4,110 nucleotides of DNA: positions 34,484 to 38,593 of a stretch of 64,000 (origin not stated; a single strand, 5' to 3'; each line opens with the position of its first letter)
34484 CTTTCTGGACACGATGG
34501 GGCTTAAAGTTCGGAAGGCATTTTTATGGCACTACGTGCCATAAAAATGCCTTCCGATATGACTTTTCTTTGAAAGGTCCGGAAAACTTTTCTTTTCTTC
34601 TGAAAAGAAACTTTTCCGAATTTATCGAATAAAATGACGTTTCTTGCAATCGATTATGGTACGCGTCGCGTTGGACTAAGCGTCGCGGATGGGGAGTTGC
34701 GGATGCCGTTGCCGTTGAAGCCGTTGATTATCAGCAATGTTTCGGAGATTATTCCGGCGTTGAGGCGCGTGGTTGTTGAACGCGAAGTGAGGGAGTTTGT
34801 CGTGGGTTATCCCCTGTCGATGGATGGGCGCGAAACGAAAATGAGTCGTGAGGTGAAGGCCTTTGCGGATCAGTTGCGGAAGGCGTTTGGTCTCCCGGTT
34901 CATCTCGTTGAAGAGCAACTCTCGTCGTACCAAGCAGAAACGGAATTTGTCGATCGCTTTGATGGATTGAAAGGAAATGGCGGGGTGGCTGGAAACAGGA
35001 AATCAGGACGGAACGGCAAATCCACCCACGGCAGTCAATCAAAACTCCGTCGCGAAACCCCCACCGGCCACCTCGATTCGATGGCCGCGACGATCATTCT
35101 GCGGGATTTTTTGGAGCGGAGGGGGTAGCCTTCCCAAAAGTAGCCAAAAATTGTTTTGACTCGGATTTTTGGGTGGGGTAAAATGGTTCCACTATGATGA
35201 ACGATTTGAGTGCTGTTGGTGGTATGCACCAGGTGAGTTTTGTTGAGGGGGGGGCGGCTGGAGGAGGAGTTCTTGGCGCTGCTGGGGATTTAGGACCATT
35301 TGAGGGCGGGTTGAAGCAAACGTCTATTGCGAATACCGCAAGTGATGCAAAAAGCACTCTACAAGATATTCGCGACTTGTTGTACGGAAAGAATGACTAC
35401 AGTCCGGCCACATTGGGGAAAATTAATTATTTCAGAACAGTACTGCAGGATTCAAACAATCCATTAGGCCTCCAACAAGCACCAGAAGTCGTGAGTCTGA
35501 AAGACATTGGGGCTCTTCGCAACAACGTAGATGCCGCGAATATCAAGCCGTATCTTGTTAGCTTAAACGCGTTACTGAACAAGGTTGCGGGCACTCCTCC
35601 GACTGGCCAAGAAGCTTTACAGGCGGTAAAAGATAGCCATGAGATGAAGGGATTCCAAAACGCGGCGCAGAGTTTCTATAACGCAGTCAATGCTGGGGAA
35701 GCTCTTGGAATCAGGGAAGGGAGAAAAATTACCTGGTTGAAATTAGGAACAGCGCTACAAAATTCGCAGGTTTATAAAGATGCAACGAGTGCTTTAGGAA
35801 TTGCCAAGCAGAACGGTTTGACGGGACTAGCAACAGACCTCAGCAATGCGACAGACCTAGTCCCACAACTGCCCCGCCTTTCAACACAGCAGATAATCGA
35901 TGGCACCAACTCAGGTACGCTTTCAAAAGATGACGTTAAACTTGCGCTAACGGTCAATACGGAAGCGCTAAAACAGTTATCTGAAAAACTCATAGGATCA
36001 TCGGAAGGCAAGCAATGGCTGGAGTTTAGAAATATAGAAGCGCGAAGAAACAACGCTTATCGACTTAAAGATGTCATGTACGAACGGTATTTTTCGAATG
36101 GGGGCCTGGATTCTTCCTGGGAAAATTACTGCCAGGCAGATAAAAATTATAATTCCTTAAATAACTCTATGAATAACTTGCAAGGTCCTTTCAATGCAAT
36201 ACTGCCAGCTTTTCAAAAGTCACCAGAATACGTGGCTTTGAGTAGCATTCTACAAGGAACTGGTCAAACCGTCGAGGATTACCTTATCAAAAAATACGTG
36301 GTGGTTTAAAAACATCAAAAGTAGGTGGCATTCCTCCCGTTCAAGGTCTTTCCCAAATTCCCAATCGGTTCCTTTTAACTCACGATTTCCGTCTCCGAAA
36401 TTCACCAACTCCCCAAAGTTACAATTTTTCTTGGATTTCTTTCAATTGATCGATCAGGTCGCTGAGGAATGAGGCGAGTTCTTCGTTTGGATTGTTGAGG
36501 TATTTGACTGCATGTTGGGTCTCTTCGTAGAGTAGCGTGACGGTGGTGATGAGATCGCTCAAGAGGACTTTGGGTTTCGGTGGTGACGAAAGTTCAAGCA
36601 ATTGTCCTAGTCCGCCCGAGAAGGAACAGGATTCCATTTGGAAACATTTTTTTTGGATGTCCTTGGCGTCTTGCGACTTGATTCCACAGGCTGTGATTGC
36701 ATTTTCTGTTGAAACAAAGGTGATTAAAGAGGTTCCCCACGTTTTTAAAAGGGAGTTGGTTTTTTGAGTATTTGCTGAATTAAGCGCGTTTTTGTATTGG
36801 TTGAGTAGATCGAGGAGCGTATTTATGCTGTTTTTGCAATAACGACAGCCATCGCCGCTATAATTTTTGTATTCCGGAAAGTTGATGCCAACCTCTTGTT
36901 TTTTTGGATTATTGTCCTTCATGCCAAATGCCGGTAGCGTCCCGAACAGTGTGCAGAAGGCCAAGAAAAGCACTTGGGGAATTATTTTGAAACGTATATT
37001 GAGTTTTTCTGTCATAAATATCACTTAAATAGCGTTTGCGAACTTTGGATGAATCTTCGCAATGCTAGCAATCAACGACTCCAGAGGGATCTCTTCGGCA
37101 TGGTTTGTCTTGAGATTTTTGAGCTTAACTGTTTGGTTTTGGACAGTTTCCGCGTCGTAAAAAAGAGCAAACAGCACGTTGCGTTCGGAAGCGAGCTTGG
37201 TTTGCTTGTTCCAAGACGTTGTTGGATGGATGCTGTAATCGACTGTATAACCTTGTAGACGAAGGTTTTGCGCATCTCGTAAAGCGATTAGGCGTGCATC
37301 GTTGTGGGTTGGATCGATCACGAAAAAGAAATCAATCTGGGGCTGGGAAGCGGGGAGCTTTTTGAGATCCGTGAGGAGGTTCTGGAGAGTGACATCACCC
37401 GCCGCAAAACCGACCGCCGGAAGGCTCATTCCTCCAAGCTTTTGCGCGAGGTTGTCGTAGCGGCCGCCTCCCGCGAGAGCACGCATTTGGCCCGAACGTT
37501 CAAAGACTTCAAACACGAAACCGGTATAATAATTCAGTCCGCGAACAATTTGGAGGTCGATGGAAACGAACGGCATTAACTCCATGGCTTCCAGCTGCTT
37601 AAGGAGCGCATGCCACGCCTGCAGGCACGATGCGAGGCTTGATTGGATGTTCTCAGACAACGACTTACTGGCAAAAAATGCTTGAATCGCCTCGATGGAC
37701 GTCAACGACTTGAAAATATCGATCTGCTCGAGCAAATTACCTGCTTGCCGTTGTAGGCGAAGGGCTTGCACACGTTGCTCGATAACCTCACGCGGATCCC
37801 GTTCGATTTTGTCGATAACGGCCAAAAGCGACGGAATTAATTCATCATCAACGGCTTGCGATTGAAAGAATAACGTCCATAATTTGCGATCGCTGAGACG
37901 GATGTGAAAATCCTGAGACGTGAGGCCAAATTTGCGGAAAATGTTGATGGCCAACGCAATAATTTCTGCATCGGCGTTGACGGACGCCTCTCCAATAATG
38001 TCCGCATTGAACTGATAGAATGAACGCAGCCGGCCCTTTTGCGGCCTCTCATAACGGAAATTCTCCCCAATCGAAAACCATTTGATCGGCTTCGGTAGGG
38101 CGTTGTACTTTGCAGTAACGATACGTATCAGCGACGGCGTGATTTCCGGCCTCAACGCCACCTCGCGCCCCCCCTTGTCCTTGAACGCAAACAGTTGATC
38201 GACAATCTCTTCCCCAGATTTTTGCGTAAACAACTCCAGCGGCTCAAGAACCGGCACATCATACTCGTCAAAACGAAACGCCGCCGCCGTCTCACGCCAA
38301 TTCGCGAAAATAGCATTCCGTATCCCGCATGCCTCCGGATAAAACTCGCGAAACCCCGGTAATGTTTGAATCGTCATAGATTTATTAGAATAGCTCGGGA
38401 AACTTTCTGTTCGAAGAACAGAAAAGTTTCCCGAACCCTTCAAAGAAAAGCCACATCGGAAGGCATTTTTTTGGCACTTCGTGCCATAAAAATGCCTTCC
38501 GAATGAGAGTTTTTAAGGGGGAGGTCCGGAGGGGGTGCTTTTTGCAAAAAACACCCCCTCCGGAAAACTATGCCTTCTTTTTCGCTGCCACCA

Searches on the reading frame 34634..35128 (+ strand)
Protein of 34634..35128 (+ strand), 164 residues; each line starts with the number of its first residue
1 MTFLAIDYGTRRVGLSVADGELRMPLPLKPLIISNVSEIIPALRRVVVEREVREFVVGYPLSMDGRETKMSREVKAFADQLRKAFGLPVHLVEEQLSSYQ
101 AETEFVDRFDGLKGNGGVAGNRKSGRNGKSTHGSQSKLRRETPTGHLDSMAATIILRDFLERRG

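Call 50: list_cluster_members(proteins=[window:34634-35128:+, window:35194-36309:+, window:4699-6567:-, window:757-1110:+, window:30320-30550:+, window:3044-4501:+, window:31066-32076:-, window:30827-30988:-, window:28002-28499:-, window:6535-7944:+])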
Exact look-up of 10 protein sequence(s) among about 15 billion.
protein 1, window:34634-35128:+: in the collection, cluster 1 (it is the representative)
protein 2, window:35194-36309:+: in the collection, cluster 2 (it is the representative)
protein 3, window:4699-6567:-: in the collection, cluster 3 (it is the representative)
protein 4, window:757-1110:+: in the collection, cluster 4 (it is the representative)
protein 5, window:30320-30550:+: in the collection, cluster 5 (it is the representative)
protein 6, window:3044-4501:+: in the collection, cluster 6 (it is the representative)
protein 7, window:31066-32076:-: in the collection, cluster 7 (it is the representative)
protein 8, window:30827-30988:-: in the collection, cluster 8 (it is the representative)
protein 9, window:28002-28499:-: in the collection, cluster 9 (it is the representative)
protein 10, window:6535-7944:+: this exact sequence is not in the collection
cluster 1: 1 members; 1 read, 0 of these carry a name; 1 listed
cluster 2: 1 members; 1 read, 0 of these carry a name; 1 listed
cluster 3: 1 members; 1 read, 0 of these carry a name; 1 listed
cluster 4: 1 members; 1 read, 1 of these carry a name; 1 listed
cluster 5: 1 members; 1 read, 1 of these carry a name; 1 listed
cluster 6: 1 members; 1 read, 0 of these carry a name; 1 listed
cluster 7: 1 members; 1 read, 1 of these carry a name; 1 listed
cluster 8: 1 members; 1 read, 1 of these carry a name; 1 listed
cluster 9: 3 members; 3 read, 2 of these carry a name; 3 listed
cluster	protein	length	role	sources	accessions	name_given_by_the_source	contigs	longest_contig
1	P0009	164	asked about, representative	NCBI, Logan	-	-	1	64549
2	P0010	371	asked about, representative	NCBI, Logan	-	-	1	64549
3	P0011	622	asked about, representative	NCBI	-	-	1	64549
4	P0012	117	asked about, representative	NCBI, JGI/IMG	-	hypothetical protein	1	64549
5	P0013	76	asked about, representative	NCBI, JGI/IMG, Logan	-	ferredoxin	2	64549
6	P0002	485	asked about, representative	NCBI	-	-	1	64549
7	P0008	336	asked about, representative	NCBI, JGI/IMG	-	hypothetical protein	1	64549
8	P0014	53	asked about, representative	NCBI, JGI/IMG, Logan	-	hypothetical protein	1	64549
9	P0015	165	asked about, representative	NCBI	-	-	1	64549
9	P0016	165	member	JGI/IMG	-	large subunit ribosomal protein L13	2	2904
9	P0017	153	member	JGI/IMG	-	large subunit ribosomal protein L13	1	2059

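Call 53: find_encoding_contigs(protein=window:34634-35128:+, flank=10000, max_places=10)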
Protein window:34634-35128:+ (164 aa): 1 contig read that carries it; 1 place shown.
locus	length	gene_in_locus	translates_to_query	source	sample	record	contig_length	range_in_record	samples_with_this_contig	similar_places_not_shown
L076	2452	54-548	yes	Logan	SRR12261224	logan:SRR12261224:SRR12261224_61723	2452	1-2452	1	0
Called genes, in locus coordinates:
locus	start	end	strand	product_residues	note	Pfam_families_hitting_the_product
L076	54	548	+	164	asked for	PF03652:RuvX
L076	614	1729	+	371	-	-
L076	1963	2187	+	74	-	-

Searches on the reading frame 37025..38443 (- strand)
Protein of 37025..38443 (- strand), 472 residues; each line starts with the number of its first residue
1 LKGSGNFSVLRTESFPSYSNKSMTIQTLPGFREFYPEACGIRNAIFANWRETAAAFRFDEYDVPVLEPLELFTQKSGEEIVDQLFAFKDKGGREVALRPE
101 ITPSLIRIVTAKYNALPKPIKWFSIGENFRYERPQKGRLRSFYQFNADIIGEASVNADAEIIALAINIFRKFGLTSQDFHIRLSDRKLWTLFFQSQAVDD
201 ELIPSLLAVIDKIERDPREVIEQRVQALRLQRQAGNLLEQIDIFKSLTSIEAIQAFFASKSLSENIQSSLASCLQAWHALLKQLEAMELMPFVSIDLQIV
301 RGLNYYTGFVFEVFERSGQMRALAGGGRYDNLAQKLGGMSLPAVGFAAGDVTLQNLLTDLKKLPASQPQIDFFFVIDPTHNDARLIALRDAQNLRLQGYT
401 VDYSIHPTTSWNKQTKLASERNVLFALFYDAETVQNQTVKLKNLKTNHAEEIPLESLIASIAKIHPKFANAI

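Call 18: search_protein_families(library=ncbifam, proteins=[window:37025-38443:-])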
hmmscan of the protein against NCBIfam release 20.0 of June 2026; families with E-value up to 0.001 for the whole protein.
window:37025-38443:- (472 aa): 25 families
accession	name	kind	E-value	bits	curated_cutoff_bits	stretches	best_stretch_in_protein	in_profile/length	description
TIGR00442.1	hisS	equivalog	1.7e-98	330.3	286.75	1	26-453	1-405/406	histidine--tRNA ligase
TIGR00443.1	hisZ_biosyn_reg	equivalog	3.2e-55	187.4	271.65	1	32-349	1-304/314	ATP phosphoribosyltransferase regulatory subunit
NF009085.0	PRK12420.1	equivalog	6.1e-54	184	540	1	23-457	2-422/426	histidine--tRNA ligase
NF008942.0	PRK12292.2-5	equivalog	1.2e-41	142.7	643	1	27-458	10-424/434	ATP phosphoribosyltransferase regulatory subunit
NF008941.0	PRK12292.2-4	equivalog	4.4e-35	121.4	447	1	30-402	12-361/393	ATP phosphoribosyltransferase regulatory subunit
NF008940.0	PRK12292.2-3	equivalog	8.3e-33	113.7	450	1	29-398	7-359/404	ATP phosphoribosyltransferase regulatory subunit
NF008953.0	PRK12295.1-6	equivalog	1.2e-31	110.1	384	2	58-192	28-157/384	ATP phosphoribosyltransferase regulatory subunit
NF008936.0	PRK12292.1-3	equivalog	3.6e-31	108.4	492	1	30-367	10-332/406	ATP phosphoribosyltransferase regulatory subunit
NF009086.0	PRK12421.1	equivalog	9.5e-26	90.6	318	1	64-410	46-367/389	ATP phosphoribosyltransferase regulatory subunit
NF008950.0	PRK12295.1-3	equivalog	9.4e-25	87.7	492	2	55-198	26-163/387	ATP phosphoribosyltransferase regulatory subunit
NF008951.0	PRK12295.1-4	equivalog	1.1e-22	80.5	364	2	225-347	241-360/374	ATP phosphoribosyltransferase regulatory subunit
NF008938.0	PRK12292.1-6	equivalog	2.2e-22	79.5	833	1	30-372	11-338/420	ATP phosphoribosyltransferase regulatory subunit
NF008949.0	PRK12295.1-2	equivalog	1.2e-20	74.1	420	2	60-205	26-167/379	ATP phosphoribosyltransferase regulatory subunit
NF008945.0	PRK12292.3-3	equivalog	1.2e-20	74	409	1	32-358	7-301/368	ATP phosphoribosyltransferase regulatory subunit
NF008935.0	PRK12292.1-1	equivalog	5.4e-19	68.4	350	1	63-348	42-308/382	ATP phosphoribosyltransferase regulatory subunit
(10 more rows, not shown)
